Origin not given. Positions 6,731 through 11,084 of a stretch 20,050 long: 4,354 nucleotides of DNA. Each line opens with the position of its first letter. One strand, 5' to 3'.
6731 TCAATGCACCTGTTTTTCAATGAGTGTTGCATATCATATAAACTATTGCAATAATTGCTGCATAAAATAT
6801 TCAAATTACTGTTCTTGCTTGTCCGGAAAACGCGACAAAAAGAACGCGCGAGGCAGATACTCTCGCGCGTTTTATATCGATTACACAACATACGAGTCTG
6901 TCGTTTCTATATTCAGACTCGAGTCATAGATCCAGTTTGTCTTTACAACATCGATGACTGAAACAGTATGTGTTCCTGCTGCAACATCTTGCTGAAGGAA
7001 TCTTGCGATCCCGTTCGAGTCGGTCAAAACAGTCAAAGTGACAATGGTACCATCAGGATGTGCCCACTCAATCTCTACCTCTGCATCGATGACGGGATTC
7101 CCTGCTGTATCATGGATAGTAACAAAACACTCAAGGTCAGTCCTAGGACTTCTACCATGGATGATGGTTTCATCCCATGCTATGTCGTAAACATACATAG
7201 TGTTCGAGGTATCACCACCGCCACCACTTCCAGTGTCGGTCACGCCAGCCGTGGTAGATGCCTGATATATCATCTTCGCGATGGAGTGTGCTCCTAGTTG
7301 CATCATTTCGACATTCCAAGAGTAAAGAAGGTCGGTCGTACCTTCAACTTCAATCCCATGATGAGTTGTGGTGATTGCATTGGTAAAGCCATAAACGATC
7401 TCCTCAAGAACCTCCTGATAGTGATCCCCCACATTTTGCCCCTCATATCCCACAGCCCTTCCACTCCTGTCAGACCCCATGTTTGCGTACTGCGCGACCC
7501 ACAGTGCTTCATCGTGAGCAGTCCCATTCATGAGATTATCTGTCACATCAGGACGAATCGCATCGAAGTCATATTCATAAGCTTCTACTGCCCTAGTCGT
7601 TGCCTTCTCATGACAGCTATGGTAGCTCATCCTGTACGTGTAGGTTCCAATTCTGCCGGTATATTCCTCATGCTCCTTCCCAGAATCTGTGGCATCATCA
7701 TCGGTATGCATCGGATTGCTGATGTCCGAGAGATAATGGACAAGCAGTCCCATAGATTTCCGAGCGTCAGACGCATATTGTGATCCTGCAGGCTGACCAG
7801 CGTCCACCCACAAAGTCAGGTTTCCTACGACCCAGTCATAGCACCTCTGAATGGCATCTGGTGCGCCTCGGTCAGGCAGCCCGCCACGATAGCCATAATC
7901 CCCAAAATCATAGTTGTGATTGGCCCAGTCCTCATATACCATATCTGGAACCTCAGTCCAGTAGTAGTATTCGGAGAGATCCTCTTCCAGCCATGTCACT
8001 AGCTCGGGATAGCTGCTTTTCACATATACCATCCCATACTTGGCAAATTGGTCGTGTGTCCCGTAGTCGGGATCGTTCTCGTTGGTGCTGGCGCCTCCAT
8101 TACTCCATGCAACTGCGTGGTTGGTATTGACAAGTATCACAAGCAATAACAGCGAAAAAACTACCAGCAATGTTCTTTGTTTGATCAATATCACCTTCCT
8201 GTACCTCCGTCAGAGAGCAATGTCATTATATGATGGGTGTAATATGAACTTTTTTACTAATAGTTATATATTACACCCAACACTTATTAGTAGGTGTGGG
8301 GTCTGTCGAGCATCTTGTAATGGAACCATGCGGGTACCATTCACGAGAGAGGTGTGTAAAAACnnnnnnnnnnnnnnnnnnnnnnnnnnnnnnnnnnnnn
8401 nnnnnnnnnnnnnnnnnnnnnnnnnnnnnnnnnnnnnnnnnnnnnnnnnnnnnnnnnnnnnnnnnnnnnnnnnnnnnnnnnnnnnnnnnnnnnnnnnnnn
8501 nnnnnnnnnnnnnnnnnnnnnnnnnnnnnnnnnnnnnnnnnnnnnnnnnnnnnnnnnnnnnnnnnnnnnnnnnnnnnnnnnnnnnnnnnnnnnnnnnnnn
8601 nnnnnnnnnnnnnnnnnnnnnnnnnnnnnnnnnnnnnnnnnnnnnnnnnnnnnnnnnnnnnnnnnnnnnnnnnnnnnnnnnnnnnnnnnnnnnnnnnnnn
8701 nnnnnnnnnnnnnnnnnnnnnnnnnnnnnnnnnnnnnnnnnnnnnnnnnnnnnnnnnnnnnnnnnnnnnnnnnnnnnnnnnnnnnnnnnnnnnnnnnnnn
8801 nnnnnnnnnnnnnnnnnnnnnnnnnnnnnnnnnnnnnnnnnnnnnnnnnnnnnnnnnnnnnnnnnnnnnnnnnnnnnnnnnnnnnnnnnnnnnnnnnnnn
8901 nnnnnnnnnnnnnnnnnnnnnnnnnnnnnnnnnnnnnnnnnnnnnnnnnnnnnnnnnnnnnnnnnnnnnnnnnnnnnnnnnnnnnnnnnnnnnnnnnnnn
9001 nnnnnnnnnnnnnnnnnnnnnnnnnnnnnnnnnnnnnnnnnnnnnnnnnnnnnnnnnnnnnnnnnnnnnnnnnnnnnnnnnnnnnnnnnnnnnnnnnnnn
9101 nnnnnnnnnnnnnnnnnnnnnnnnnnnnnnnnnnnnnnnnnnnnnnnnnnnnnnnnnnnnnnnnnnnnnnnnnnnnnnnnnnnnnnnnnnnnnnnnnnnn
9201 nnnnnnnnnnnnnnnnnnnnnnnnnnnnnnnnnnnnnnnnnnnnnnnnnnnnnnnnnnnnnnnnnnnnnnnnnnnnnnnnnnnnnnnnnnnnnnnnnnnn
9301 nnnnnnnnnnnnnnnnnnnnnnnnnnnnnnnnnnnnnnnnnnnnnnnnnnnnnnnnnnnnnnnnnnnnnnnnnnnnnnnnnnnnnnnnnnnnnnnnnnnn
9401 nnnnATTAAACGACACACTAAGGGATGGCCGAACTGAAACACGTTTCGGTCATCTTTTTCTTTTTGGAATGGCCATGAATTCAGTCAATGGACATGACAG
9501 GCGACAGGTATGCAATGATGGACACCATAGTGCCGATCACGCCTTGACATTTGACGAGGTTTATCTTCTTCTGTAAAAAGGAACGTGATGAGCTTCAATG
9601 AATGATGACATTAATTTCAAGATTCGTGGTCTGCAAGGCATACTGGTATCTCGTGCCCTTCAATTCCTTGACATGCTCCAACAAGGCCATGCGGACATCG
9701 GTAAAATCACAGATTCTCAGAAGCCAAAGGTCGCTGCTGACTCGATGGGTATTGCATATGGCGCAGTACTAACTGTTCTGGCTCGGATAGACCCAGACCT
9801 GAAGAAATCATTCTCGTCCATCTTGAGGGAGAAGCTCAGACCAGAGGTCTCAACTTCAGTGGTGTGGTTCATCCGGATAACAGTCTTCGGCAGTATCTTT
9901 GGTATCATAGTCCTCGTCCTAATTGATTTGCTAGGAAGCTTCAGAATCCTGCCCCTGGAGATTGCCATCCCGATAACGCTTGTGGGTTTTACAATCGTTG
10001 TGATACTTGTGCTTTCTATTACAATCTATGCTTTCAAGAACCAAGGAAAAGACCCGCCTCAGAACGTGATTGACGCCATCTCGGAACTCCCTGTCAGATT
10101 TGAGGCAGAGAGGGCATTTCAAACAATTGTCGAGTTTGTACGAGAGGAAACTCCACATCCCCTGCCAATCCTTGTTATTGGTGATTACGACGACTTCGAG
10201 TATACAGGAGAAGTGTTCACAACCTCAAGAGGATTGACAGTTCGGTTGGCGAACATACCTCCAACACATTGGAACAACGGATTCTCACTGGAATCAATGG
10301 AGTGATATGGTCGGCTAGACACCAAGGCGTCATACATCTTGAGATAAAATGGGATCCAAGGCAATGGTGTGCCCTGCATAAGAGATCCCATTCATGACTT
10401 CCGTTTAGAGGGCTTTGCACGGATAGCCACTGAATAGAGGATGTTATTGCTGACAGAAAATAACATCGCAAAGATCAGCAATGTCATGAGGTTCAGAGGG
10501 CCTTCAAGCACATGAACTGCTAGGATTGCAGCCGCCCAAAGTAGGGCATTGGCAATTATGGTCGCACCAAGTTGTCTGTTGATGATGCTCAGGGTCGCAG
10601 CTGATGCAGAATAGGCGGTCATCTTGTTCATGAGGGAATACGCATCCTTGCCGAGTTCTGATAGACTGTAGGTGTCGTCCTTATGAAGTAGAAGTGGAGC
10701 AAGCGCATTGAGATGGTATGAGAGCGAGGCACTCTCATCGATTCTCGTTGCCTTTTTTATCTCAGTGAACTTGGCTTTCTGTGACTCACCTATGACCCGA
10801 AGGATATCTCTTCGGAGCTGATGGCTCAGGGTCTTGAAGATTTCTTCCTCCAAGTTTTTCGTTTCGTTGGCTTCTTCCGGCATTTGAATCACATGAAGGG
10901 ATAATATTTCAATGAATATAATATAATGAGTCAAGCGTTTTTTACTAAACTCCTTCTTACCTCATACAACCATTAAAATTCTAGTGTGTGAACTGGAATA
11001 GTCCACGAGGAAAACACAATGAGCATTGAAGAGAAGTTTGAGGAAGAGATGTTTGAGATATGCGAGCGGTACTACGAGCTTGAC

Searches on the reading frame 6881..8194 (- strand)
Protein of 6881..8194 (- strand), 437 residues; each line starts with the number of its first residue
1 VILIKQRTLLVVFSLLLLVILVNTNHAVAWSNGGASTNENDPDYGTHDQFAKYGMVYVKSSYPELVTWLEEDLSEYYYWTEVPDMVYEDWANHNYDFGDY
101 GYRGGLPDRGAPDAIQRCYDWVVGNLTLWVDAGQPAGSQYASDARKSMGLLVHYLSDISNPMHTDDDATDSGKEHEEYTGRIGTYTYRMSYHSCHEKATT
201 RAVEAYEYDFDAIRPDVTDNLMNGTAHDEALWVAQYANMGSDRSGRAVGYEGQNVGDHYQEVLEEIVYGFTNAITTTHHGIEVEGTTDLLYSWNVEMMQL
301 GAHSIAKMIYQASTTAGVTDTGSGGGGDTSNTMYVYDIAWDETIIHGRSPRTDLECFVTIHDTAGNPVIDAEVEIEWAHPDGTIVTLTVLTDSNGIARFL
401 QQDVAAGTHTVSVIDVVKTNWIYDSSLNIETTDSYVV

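Call 5: search_protein_families(library=pfam, proteins=[window:6881-8194:-], max_evalue=0.01)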
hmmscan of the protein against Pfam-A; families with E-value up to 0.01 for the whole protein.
window:6881-8194:- (437 aa): 2 families
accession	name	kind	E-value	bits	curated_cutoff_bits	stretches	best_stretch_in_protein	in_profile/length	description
PF02369.22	Big_1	-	2.1e-06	28.2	34.9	1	358-413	23-78/93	Bacterial Ig-like domain (group 1)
PF02265.22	S1-P1_nuclease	-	0.0073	16.6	29.5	0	142-209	105-168/258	S1/P1 Nuclease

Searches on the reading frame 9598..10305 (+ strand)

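Call 5: search_protein_families(library=pfam, proteins=[window:9598-10305:+], max_evalue=0.01)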
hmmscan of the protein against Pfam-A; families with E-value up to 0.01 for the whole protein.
window:9598-10305:+ (235 aa): 1 family
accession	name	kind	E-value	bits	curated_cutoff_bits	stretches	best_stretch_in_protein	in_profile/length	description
PF20990.2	DUF2207_C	-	0.0084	16.3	33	0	22-146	76-184/247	Predicted membrane protein (DUF2207) C-terminal domain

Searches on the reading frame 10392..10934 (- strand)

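Call 5: search_protein_families(library=pfam, proteins=[window:10392-10934:-], max_evalue=0.01)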
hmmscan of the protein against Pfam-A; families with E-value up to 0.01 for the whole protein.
window:10392-10934:- (180 aa): 2 families
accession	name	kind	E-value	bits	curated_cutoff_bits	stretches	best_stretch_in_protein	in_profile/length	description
PF24038.1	DUF7347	-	2.5e-12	47.3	27.6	1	30-99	2-74/77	Domain of unknown function (DUF7347)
PF12840.13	HTH_20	-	0.0012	19.2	27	1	36-78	1-42/51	Helix-turn-helix domain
